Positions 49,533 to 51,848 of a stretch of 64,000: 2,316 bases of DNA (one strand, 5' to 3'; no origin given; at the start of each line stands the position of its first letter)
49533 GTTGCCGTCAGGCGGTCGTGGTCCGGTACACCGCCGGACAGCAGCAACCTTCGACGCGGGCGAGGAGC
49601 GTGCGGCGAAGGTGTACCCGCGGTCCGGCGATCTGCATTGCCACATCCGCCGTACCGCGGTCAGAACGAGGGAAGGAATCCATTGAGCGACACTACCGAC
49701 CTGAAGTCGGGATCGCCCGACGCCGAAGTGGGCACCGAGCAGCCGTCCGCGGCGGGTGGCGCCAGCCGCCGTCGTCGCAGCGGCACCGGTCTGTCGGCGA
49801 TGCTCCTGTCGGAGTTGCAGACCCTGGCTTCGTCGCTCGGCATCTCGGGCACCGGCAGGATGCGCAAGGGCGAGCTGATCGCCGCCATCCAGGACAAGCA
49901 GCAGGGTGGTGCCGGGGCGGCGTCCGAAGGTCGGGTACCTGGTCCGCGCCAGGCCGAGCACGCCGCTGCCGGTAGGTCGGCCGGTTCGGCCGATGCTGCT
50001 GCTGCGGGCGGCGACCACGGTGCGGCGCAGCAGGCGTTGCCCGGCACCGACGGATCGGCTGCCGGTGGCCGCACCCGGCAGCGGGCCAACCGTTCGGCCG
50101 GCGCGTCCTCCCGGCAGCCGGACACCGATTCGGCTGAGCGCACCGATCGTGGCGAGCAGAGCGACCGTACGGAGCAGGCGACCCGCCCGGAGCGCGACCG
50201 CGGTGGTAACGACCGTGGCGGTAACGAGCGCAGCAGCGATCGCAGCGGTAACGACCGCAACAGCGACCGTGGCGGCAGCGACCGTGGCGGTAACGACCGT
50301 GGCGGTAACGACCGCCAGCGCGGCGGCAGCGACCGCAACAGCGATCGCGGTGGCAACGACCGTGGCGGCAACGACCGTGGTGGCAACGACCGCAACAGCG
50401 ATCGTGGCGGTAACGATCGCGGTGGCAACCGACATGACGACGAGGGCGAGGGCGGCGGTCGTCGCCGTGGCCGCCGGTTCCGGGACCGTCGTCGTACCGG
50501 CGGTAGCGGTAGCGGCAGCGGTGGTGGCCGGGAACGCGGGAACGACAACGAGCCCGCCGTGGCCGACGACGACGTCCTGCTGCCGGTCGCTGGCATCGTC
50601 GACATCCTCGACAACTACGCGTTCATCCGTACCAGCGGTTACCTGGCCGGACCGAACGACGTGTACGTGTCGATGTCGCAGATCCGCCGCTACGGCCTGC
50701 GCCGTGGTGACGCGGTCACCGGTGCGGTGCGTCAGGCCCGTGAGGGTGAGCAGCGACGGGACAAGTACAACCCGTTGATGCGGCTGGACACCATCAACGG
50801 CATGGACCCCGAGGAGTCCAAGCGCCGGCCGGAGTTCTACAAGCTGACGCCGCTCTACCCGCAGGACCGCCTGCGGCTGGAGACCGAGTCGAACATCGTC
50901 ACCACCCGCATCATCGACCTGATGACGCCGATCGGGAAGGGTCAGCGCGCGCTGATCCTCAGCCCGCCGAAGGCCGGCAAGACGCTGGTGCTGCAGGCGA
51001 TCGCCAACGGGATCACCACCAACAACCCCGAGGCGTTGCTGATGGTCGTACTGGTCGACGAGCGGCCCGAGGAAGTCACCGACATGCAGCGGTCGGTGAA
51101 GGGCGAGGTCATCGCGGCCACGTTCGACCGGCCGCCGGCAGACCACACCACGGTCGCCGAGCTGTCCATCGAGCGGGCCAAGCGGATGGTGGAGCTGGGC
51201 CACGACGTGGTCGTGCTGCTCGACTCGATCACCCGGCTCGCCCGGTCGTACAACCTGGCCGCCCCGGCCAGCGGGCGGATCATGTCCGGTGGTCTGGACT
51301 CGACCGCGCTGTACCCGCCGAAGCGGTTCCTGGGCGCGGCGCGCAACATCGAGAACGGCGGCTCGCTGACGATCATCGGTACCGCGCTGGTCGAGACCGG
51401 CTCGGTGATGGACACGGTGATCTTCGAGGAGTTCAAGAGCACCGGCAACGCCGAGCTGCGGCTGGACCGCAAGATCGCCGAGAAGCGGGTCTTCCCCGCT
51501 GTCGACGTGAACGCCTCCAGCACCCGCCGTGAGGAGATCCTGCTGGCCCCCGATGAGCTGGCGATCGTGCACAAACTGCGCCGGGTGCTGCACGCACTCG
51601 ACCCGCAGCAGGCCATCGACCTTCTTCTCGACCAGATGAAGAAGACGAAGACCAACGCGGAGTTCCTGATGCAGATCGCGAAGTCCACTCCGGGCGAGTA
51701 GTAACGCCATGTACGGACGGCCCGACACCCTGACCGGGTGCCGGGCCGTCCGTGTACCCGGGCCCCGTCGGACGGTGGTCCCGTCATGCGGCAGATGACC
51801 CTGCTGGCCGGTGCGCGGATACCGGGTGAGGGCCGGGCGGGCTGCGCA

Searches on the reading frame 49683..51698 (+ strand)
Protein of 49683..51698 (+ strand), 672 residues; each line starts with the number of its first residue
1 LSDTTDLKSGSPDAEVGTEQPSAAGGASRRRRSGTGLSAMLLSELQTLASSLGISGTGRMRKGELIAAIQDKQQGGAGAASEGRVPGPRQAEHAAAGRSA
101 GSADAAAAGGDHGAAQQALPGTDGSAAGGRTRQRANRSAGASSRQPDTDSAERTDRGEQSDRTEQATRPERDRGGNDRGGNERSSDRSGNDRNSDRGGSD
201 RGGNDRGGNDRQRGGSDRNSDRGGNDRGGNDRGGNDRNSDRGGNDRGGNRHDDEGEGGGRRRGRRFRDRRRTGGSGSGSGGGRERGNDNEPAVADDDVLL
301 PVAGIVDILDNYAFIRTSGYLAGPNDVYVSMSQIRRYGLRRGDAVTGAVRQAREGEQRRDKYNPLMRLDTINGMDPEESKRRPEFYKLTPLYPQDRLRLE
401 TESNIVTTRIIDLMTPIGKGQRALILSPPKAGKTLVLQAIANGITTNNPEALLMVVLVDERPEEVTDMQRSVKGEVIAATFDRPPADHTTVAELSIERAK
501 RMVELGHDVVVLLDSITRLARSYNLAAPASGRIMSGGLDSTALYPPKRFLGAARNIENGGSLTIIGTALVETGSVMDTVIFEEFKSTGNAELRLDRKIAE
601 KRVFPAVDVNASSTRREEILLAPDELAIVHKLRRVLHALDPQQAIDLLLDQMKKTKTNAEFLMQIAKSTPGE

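Call 12: find_homologous_proteins(query=window:49683-51698:+, max_evalue=1e-50)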
Query window:49683-51698:+ (672 aa): 8000 proteins with E <= 1e-50 among 8000 candidates; the best 120 are listed.
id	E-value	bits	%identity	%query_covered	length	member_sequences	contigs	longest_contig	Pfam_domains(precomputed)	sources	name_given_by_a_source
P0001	0.0e+0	1440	100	100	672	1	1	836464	PF07497.19,PF07498.19,PF00006.32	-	-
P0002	0.0e+0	1307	91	100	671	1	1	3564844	PF07497.19,PF07498.19,PF00006.32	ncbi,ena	-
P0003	0.0e+0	1083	79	99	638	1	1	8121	PF07497.19,PF07498.19,PF00006.32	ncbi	ncbi:MAG: transcription termination factor Rho [Actinocatenispora sp.]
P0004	0.0e+0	1044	92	58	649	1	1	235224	PF07497.19,PF07498.19,PF00006.32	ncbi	ncbi:MAG TPA: transcription termination factor Rho [Actinocatenispora sp.]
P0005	0.0e+0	1024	75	100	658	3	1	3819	PF07497.19,PF07498.19,PF00006.32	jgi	jgi:transcription termination factor Rho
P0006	0.0e+0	1018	74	100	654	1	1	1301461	PF07497.19,PF07498.19,PF00006.32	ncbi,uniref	ncbi:transcription termination factor Rho [Actinocatenispora sera]|uniref:transcription termination 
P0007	9.8e-298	1007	73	100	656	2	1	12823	PF07497.19,PF07498.19,PF00006.32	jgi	-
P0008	3.8e-294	996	74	100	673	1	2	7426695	PF07497.19,PF07498.19,PF00006.32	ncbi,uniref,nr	ncbi:transcription termination factor Rho [Actinocatenispora thailandica]|uniref:Transcription termi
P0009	2.3e-291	986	74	100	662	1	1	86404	PF07497.19,PF07498.19,PF00006.32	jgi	jgi:transcription termination factor Rho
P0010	2.2e-286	970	73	100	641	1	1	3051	PF07497.19,PF07498.19,PF00006.32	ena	-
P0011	7.5e-276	935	67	100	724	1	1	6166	PF07497.19,PF07498.19,PF00006.32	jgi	jgi:transcription termination factor Rho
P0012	2.1e-266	904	76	83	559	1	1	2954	PF07497.19,PF00006.32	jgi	jgi:transcription termination factor Rho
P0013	6.5e-260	882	64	100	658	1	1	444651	PF07497.19,PF07498.19,PF00006.32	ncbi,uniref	ncbi:transcription termination factor Rho [Plantactinospora sp. B24E8]|uniref:transcription terminat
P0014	2.1e-257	874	63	100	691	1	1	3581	PF07497.19,PF07498.19,PF00006.32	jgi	jgi:transcription termination factor Rho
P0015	3.1e-257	874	64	100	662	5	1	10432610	PF07497.19,PF07498.19,PF00006.32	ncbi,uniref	ncbi:transcription termination factor Rho [Plantactinospora sp. CA-294935]|uniref:transcription term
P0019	5.1e-255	866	62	100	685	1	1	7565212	PF07497.19,PF07498.19,PF00006.32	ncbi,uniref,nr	ncbi:transcription termination factor Rho [Micromonospora sp. HM134]|uniref:transcription terminatio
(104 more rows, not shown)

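Call 14: find_encoding_contigs(protein=P0006, flank=3000, max_places=1)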
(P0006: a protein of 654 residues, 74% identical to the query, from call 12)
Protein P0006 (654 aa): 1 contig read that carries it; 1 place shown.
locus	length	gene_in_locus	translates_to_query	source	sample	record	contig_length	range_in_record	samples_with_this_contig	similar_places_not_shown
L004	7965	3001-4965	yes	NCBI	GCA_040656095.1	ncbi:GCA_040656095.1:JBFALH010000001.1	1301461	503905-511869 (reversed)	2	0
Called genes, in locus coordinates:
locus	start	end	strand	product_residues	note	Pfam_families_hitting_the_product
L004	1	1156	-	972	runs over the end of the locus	PF07504:FTP, PF02128:Peptidase_M36, PF13620:CarboxypepD_reg, PF00754:F5_F8_type_C (weak)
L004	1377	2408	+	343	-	PF00288:GHMP_kinases_N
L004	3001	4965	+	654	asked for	PF07498:Rho_N, PF07497:Rho_RNA_bind, PF00006:ATP-synt_ab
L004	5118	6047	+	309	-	PF00892:EamA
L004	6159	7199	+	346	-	PF08240:ADH_N, PF16912:Glu_dehyd_C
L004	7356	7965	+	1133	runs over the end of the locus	PF09992:NAGPA, PF00149:Metallophos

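Call 15: find_encoding_contigs(protein=P0008, flank=3000, max_places=1)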
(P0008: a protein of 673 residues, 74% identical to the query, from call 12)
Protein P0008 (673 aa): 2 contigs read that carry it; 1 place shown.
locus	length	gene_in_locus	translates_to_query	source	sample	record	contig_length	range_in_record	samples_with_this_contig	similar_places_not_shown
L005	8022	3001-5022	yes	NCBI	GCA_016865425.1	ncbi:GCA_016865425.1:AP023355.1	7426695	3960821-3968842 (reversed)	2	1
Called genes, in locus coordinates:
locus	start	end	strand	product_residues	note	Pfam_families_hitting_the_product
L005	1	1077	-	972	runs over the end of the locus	PF07504:FTP, PF02128:Peptidase_M36, PF13620:CarboxypepD_reg, PF13715:CarbopepD_reg_2 (faint), PF00754:F5_F8_type_C (weak)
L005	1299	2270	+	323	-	PF00288:GHMP_kinases_N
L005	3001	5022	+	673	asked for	PF07498:Rho_N, PF07497:Rho_RNA_bind, PF00006:ATP-synt_ab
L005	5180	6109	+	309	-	PF00892:EamA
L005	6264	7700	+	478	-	PF00083:Sugar_tr, PF06609:TRI12 (weak), PF07690:MFS_1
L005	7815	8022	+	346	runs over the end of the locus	PF08240:ADH_N, PF16912:Glu_dehyd_C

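Call 16: find_encoding_contigs(protein=P0004, flank=3000, max_places=1)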
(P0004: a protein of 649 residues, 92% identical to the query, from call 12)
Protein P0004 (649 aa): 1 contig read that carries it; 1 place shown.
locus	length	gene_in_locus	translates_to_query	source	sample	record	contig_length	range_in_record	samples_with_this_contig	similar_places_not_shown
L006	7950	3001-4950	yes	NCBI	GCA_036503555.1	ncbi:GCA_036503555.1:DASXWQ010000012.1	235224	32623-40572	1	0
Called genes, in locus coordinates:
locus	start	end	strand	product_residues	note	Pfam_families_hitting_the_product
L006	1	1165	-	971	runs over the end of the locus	PF07504:FTP, PF02128:Peptidase_M36, PF13620:CarboxypepD_reg, PF00754:F5_F8_type_C (faint)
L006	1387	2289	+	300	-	PF00288:GHMP_kinases_N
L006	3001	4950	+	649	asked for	PF07498:Rho_N, PF07497:Rho_RNA_bind, PF00006:ATP-synt_ab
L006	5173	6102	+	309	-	PF00892:EamA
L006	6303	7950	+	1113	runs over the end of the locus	PF09992:NAGPA, PF00149:Metallophos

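Call 17: find_encoding_contigs(protein=P0003, flank=3000, max_places=1)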
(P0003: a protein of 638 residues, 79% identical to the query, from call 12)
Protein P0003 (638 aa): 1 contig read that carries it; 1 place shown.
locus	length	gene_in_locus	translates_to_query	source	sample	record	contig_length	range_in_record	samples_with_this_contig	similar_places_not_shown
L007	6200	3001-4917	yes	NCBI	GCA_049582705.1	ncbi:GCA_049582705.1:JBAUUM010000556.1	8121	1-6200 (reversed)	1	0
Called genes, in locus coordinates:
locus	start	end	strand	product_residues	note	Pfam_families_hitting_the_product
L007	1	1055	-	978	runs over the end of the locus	PF07504:FTP, PF02128:Peptidase_M36, PF13620:CarboxypepD_reg, PF00754:F5_F8_type_C (weak)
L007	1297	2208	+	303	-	PF00288:GHMP_kinases_N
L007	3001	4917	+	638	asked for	PF07498:Rho_N, PF07497:Rho_RNA_bind, PF00006:ATP-synt_ab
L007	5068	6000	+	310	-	PF00892:EamA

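Call 20: find_encoding_contigs(protein=P0009, flank=2500, max_places=1)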
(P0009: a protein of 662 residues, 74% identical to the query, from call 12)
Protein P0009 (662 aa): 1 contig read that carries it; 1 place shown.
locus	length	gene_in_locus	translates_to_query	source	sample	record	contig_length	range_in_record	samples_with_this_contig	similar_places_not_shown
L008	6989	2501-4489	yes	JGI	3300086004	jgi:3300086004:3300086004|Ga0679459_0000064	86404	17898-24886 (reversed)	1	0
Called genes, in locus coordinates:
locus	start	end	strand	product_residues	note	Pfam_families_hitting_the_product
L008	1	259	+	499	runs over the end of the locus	PF12704:MacB_PCD, PF02687:FtsX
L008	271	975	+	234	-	PF00005:ABC_tran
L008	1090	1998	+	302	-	PF00288:GHMP_kinases_N, PF08544:GHMP_kinases_C (weak)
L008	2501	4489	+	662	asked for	PF07498:Rho_N, PF07497:Rho_RNA_bind, PF00006:ATP-synt_ab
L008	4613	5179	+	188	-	PF05685:Uma2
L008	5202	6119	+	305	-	PF00892:EamA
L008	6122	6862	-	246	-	-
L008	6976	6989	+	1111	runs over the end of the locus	PF09992:NAGPA, PF00149:Metallophos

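Call 21: find_encoding_contigs(protein=P0007, flank=2500, max_places=1)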
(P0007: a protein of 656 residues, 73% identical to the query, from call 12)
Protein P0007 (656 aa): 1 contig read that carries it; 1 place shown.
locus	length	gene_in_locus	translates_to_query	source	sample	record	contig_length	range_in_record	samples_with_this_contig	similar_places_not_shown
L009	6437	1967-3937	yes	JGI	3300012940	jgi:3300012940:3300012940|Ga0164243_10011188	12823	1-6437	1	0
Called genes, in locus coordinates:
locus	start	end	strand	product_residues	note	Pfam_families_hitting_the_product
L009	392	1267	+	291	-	PF00288:GHMP_kinases_N, PF08544:GHMP_kinases_C (faint)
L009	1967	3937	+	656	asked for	PF07498:Rho_N, PF07497:Rho_RNA_bind, PF00006:ATP-synt_ab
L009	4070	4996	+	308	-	PF00892:EamA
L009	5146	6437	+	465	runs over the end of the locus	PF00083:Sugar_tr, PF06609:TRI12 (weak), PF07690:MFS_1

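Call 22: find_encoding_contigs(protein=P0011, flank=2500, max_places=1)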
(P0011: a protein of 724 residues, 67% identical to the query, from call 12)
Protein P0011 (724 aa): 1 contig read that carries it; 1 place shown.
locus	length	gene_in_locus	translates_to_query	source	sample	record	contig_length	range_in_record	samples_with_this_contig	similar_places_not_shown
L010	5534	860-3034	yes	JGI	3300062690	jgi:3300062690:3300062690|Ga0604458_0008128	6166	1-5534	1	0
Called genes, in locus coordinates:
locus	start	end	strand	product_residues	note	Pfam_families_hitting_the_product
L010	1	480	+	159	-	?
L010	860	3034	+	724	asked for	PF07498:Rho_N, PF07497:Rho_RNA_bind, PF00006:ATP-synt_ab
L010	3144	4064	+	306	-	PF00892:EamA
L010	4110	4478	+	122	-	PF03551:PadR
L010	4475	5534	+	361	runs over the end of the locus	-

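Call 23: find_encoding_contigs(protein=P0005, flank=2500, max_places=1)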
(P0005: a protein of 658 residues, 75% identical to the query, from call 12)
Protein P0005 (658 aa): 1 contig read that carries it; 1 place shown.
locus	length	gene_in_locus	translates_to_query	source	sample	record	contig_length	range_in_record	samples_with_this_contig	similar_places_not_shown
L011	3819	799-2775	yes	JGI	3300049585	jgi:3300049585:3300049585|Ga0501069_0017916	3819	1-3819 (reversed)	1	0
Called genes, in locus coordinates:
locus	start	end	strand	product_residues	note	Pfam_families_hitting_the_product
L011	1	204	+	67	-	?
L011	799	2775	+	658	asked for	PF07498:Rho_N, PF07497:Rho_RNA_bind, PF00006:ATP-synt_ab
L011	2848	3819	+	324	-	?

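Call 29: find_encoding_contigs(protein=P0015, flank=2500, max_places=1)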
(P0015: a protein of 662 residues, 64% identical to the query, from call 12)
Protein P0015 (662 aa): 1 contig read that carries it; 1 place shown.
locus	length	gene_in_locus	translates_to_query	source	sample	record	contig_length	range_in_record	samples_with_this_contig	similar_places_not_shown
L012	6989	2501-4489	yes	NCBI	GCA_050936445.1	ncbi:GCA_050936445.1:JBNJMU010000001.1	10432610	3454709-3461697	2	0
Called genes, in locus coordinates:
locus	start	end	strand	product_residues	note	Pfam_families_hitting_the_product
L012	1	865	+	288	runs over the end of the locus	PF01145:Band_7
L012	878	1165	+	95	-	-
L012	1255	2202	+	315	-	PF00288:GHMP_kinases_N, PF08544:GHMP_kinases_C (faint)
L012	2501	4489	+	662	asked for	PF07498:Rho_N, PF07497:Rho_RNA_bind, PF00006:ATP-synt_ab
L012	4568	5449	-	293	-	PF03446:NAD_binding_2, PF03807:F420_oxidored (weak), PF21761:RedAm-like_C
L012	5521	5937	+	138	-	PF01638:HxlR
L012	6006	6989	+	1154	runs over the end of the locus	PF09992:NAGPA, PF00149:Metallophos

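Call 30: find_encoding_contigs(protein=P0019, flank=2500, max_places=1)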
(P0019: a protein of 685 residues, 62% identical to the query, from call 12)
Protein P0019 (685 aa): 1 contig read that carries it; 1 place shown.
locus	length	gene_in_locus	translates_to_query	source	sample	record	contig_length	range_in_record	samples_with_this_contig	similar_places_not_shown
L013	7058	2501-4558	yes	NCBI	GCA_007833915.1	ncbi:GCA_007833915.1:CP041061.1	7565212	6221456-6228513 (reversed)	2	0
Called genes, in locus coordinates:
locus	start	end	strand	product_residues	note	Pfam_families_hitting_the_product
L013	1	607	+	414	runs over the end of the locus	PF05977:MFS_3, PF07690:MFS_1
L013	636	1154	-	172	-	-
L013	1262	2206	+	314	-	PF00288:GHMP_kinases_N, PF08544:GHMP_kinases_C (weak)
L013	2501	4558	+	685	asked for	PF07498:Rho_N, PF07497:Rho_RNA_bind, PF00006:ATP-synt_ab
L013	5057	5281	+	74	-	PF01197:Ribosomal_L31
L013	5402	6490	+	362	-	PF03462:PCRF, PF00472:RF-1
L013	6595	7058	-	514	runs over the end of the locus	PF00990:GGDEF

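Call 58: search_protein_families(library=pfam, proteins=[window:49683-51698:+])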
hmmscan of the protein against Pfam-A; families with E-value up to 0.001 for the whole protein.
window:49683-51698:+ (672 aa): 3 families
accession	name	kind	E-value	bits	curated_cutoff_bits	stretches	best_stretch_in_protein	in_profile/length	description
PF00006.31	ATP-synt_ab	-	2.4e-27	96.4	29.5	1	408-613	2-212/213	ATP synthase alpha/beta family, nucleotide-binding domain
PF07497.18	Rho_RNA_bind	-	7.8e-27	93.3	27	1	303-377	2-73/73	Rho termination factor, RNA-binding domain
PF07498.18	Rho_N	-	8.3e-10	38.9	24.9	1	37-73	2-38/43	Rho termination factor, N-terminal domain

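Call 61: find_encoding_contigs(protein=P0010, flank=2500, max_places=1)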
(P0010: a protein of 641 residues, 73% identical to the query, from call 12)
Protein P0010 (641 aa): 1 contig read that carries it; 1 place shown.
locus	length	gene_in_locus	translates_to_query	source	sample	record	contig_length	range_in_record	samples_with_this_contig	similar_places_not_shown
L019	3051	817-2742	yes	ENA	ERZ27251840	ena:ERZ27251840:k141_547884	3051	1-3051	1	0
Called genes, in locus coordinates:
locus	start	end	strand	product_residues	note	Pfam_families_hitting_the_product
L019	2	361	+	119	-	?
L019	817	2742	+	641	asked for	PF07498:Rho_N, PF07497:Rho_RNA_bind, PF00006:ATP-synt_ab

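Call 62: find_encoding_contigs(protein=P0012, flank=2500, max_places=1)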
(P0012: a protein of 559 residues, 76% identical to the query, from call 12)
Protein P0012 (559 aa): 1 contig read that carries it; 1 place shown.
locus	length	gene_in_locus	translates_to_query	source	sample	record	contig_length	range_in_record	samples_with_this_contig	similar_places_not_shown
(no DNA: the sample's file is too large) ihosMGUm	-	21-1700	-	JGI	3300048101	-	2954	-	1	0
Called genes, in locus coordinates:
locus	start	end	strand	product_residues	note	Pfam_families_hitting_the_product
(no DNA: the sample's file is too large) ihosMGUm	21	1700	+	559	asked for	PF07497:Rho_RNA_bind, PF00006:ATP-synt_ab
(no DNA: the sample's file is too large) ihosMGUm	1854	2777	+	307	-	PF00892:EamA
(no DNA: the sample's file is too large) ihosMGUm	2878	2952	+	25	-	?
